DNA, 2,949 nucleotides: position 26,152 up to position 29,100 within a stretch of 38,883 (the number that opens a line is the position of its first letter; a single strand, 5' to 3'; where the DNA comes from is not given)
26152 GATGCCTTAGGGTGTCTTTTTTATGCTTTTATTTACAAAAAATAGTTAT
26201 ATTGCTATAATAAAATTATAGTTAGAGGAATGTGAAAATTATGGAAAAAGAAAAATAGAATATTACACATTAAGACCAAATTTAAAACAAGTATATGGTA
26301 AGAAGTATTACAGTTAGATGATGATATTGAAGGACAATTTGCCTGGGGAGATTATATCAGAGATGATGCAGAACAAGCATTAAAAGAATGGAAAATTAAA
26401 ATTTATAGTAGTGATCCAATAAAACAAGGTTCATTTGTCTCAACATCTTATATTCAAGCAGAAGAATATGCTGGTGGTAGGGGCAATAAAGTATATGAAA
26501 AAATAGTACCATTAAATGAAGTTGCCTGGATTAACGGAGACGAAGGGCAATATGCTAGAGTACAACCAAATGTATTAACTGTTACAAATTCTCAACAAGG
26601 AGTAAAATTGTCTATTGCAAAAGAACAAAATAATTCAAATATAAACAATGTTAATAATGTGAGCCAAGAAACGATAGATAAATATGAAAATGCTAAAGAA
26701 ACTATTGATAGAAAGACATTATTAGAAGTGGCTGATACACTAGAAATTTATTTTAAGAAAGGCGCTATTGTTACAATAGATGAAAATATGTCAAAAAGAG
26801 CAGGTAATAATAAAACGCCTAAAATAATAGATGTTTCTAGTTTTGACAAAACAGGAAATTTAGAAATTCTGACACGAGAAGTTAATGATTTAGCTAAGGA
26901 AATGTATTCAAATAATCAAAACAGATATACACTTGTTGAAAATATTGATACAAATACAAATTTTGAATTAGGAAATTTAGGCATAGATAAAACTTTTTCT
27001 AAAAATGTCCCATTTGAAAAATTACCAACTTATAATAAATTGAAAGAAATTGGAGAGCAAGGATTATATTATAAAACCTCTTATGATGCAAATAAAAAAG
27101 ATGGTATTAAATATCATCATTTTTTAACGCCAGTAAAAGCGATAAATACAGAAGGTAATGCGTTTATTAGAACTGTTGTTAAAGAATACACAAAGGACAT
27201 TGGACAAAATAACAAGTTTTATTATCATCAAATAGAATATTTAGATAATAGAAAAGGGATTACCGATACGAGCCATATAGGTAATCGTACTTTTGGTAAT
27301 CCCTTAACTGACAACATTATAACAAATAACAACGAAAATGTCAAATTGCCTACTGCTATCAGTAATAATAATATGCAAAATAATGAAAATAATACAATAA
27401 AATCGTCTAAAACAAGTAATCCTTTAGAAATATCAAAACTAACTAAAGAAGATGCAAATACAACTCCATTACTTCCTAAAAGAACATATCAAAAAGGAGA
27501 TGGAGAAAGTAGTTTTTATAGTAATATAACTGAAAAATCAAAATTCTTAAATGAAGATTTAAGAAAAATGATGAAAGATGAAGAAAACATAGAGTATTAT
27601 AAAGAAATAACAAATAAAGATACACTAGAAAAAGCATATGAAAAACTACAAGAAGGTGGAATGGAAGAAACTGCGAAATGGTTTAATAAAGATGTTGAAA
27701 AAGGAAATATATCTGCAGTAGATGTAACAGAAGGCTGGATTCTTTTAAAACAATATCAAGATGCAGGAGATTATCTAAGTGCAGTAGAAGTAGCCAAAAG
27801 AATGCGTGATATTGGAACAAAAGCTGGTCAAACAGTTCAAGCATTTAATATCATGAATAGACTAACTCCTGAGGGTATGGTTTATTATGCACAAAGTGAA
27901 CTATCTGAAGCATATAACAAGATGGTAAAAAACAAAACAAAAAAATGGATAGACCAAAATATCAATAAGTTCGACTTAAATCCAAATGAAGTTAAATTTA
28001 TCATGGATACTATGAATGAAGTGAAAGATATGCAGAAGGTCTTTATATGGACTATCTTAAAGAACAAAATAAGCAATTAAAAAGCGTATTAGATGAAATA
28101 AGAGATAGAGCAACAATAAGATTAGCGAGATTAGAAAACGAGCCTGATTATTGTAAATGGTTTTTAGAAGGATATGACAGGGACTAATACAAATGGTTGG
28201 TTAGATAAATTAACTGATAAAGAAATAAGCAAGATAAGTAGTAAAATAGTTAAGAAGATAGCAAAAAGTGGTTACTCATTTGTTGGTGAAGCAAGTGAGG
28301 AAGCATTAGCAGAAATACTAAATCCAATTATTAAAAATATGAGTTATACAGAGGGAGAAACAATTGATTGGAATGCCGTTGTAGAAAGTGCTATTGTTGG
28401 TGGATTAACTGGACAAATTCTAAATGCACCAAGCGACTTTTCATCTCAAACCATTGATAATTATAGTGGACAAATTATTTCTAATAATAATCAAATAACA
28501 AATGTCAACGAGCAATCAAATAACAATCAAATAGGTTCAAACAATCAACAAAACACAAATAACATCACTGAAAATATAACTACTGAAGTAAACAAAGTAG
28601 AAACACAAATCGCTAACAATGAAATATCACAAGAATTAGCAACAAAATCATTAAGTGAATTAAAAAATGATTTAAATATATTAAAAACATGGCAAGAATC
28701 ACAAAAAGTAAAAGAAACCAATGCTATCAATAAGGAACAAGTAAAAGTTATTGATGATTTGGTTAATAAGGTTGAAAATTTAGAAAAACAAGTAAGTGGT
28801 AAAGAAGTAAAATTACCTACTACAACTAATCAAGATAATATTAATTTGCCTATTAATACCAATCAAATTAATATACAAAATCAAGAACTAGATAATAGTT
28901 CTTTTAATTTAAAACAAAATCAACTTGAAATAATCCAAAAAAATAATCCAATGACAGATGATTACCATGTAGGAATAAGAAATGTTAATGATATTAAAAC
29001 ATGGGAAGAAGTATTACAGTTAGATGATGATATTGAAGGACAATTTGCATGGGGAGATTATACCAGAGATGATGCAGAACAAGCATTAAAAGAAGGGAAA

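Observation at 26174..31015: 4.8-kb accessory insert between smc and def: a decayed giant modular gene resembling phage/conjugative-element polyvalent proteins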

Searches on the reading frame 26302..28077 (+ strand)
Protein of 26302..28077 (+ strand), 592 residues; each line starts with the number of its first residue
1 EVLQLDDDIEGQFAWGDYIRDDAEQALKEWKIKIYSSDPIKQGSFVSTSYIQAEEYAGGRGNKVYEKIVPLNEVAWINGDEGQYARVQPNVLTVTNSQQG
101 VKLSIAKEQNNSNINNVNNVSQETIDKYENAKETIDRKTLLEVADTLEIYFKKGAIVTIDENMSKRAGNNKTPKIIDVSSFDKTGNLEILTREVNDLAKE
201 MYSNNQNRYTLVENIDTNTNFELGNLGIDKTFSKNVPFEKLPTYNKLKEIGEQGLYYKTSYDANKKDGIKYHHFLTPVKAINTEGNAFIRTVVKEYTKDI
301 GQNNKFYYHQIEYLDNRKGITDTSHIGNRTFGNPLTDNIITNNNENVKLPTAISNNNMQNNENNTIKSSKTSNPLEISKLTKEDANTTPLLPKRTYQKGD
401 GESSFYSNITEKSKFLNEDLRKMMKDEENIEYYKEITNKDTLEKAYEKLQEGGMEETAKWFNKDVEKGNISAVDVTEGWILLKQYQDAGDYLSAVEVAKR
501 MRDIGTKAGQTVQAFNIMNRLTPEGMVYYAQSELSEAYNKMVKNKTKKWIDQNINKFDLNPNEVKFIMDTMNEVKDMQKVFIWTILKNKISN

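Call 7: search_protein_families(library=phrogs, proteins=[window:26302-28077:+], max_evalue=0.1)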
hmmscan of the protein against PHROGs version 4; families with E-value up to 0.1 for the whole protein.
window:26302-28077:+ (592 aa): 0 families

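Call 8: search_protein_families(library=pfam, proteins=[window:26302-28077:+], max_evalue=1)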
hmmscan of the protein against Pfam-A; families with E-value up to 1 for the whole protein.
window:26302-28077:+ (592 aa): 1 family
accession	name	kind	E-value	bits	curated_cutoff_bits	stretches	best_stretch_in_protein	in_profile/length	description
PF01381.28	HTH_3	-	0.088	13.3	23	1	119-149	20-50/55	Helix-turn-helix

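Call 9: search_protein_families(library=ncbifam, proteins=[window:26302-28077:+], max_evalue=1)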
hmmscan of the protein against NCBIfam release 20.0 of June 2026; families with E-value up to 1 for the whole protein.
window:26302-28077:+ (592 aa): 0 families

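Call 36: find_homologous_proteins(query=window:26302-28077:+, max_evalue=0.001)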
Query window:26302-28077:+ (592 aa): 51 proteins with E <= 0.001 among 8000 candidates.
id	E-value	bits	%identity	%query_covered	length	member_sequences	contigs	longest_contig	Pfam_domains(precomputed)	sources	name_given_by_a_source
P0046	0.0e+0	1066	100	83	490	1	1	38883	PF18798.7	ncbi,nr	ncbi:MAG: hypothetical protein PUC23_00765 [bacterium]|nr:hypothetical protein [bacterium]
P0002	2.9e-97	345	90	31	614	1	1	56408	PF18819.7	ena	-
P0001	6.8e-92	327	95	15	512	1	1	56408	PF18798.7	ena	-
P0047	3.3e-77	279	58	40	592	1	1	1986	PF18760.8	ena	-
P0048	7.7e-74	268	59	39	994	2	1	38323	-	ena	-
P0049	1.3e-71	260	62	36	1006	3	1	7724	-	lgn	-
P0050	6.4e-70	255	56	41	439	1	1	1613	PF18819.7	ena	-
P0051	1.6e-68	250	59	36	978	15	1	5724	-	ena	-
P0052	9.0e-45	172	87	15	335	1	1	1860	PF18798.7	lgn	-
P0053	1.4e-34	138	46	32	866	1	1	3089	-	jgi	jgi:hypothetical protein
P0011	6.1e-34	136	77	15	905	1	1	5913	-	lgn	-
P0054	2.5e-32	131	67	17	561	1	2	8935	-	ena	-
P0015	2.6e-32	131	67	17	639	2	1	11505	-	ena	-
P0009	2.6e-32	131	75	15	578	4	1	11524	PF18798.7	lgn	-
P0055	4.3e-32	130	75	15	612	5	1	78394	-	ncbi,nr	ncbi:MAG: hypothetical protein J6V80_00435 [Clostridia bacterium]|nr:hypothetical protein [Clostridi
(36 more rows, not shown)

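Call 37: find_encoding_contigs(protein=P0048, flank=10000, max_places=2)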
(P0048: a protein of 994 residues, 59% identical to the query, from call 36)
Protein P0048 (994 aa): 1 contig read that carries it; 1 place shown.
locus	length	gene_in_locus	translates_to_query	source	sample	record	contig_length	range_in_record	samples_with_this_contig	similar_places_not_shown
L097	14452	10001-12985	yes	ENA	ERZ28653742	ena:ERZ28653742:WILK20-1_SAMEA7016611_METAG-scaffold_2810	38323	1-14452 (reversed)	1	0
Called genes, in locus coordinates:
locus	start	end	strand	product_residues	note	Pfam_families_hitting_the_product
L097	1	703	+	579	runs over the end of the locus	PF16510:P22_portal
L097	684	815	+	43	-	-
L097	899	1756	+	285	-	-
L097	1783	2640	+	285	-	-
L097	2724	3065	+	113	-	-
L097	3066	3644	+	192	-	-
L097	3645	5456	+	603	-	-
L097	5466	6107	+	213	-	-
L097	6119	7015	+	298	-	-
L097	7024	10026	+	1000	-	PF02195:ParB_N (weak), PF18798:LPD3 (weak)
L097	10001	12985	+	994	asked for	-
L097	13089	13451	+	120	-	-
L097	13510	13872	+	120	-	-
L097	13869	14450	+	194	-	?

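Call 39: search_protein_families(library=pfam, proteins=[P0048, L097:7024-10023:+], max_evalue=0.01)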
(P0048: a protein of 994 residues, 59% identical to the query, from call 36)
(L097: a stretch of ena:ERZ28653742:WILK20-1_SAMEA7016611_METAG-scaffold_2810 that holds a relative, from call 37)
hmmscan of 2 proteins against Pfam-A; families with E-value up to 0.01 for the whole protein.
P0048 (994 aa): 0 families

L097:7024-10023:+ (1000 aa): 2 families
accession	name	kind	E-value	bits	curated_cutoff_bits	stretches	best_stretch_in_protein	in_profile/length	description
PF18798.6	LPD3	-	1.9e-07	31.7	27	1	859-966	8-112/114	Large polyvalent protein-associated domain 3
PF02195.25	ParB_N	-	0.0091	16.5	26.3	0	489-538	23-75/95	ParB N-terminal domain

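Call 42: search_protein_families(library=phrogs, proteins=[P0048, L097:7024-10023:+, L097:3645-5453:+, L097:899-1753:+, L097:1783-2637:+, L097:6119-7012:+, L097:5466-6104:+], max_evalue=0.001)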
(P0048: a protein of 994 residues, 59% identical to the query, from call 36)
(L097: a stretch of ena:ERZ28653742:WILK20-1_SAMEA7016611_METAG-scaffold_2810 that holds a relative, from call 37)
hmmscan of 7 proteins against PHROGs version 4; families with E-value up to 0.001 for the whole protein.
P0048 (994 aa): 0 families

L097:7024-10023:+ (1000 aa): 8 families
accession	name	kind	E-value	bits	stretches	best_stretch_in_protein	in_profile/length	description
phrog_13543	-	unknown function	9.9e-32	110.5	1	638-767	1330-1458/1879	-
phrog_498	-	other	1.1e-15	58.2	1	446-546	11-112/633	DNA methyltransferase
phrog_620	-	DNA, RNA and nucleotide metabolism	3.6e-13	51.1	1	466-544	5-82/217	ParB-like partition protein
phrog_8071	-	DNA, RNA and nucleotide metabolism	1.7e-11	45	1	489-546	25-82/389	ParB-like partition protein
phrog_21315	-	unknown function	7.7e-08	32.7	1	489-687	28-213/415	-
phrog_26387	-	DNA, RNA and nucleotide metabolism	1.8e-07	31.8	1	470-545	10-89/252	ParB-like partition nuclease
phrog_15396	-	DNA, RNA and nucleotide metabolism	2.3e-06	28.6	1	483-542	17-75/258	ParB-like partition nuclease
phrog_4635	-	unknown function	0.0005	21.3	0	476-551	19-95/103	-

L097:3645-5453:+ (603 aa): 1 family
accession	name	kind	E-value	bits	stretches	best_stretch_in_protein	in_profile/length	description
phrog_3287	-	head and packaging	5.5e-14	52.9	1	9-318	7-228/524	virion structural protein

L097:899-1753:+ (285 aa): 0 families

L097:1783-2637:+ (285 aa): 1 family
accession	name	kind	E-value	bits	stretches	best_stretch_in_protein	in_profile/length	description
phrog_267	-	head and packaging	9.1e-35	121.6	1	3-284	33-326/410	major head protein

L097:6119-7012:+ (298 aa): 1 family
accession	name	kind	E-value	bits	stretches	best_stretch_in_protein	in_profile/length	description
phrog_21397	-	unknown function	8.3e-06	25.9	1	160-242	338-424/483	-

L097:5466-6104:+ (213 aa): 1 family
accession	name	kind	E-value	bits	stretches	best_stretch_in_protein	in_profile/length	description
phrog_14469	-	tail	6.6e-07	29.8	1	1-92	1-84/296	tail fiber protein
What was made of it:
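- In L097 the homologues follow the P22-type portal, major head protein and tail fibre (calls 37, 42).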

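Call 80: search_protein_families(library=padloc, proteins=[window:26302-28077:+], max_evalue=0.01)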
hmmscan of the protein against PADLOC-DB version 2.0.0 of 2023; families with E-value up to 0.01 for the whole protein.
window:26302-28077:+ (592 aa): 0 families

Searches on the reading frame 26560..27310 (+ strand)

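Call 57: search_protein_families(library=pfam, proteins=[window:26560-27310:+], max_evalue=5)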
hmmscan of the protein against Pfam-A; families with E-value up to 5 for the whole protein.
window:26560-27310:+ (250 aa): 2 families
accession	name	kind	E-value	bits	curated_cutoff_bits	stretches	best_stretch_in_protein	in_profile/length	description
PF18798.6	LPD3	-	1.4e-06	28.9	27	1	107-221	5-113/114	Large polyvalent protein-associated domain 3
PF01381.28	HTH_3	-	0.036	14.5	23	1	33-63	20-50/55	Helix-turn-helix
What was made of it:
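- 26563..27306 (+): Unit 1 variable module A, containing an LPD3-like domain at about 26878-27222. Pfam LPD3 28.9 bits, cut-off 27 (call 57).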

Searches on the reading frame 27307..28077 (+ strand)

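Call 57: search_protein_families(library=pfam, proteins=[window:27307-28077:+], max_evalue=5)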
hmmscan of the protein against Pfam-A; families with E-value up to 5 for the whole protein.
window:27307-28077:+ (257 aa): 3 families
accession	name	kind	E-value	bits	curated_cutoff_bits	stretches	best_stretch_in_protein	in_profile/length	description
PF12095.13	CRR7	-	0.082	13.7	25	1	187-240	19-69/84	Protein CHLORORESPIRATORY REDUCTION 7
PF06480.20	FtsH_ext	-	0.35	11.5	25.5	1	126-158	34-55/103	FtsH Extracellular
PF12932.12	Sec16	-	2.3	9.2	23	1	204-252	64-112/119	Vesicle coat trafficking protein Sec16 mid-region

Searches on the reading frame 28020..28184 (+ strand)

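Call 7: search_protein_families(library=phrogs, proteins=[window:28020-28184:+], max_evalue=0.1)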
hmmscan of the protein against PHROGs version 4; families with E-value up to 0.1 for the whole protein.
window:28020-28184:+ (55 aa): 0 families

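Call 8: search_protein_families(library=pfam, proteins=[window:28020-28184:+], max_evalue=1)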
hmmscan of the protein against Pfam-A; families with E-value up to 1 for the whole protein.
window:28020-28184:+ (55 aa): 2 families
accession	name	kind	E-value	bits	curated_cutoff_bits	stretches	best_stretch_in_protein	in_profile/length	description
PF10768.14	FliX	-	0.027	15.4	25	1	15-39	111-135/135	Class II flagellar assembly regulator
PF04548.22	AIG1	-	0.18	11.5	27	1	5-32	130-158/212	AIG1 family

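Call 9: search_protein_families(library=ncbifam, proteins=[window:28020-28184:+], max_evalue=1)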
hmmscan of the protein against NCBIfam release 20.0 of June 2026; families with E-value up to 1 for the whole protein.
window:28020-28184:+ (55 aa): 4 families
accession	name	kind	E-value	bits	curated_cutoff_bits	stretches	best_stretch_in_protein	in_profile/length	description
NF050808.1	FlagAsmbRegFliX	equivalog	0.0049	17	175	1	16-40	115-139/143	flagellar assembly regulator FliX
NF009427.0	PRK12787.1-3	equivalog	0.045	14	192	1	16-40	114-138/142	flagellar assembly regulator FliX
NF003442.0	PRK04976.1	equivalog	0.051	13.5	132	1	12-51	52-88/211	molecular chaperone TorD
NF009426.0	PRK12787.1-2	equivalog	0.084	13.3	153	1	17-39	119-141/143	flagellar assembly regulator FliX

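Call 80: search_protein_families(library=padloc, proteins=[window:28020-28184:+], max_evalue=0.01)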
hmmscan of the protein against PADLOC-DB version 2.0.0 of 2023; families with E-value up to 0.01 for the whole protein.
window:28020-28184:+ (55 aa): 0 families

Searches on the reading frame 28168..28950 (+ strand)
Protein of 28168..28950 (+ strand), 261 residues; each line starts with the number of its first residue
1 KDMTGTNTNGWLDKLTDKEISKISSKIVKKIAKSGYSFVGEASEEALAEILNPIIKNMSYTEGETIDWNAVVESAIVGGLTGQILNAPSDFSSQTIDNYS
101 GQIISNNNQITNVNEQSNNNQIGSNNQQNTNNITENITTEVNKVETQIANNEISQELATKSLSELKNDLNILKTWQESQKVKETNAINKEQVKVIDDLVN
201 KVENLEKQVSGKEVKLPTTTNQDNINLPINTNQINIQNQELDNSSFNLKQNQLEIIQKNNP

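Call 57: search_protein_families(library=pfam, proteins=[window:28168-28950:+], max_evalue=5)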
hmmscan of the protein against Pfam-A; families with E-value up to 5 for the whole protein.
window:28168-28950:+ (261 aa): 4 families
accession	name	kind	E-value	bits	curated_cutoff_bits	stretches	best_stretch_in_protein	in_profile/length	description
PF02050.21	FliJ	-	0.0014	19.3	28.4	1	94-199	12-119/123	Flagellar FliJ protein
PF17388.7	GP24_25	-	1.7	9.5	27.4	1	104-181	48-121/124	Mycobacteriophage tail assembly protein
PF23568.1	ARM_LIN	-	3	7.5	27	1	99-185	13-102/230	E3 ubiquitin-protein ligase LIN-like, ARM repeat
PF05852.16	DUF848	-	3.9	8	25.3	0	150-210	43-105/145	Gammaherpesvirus protein of unknown function (DUF848)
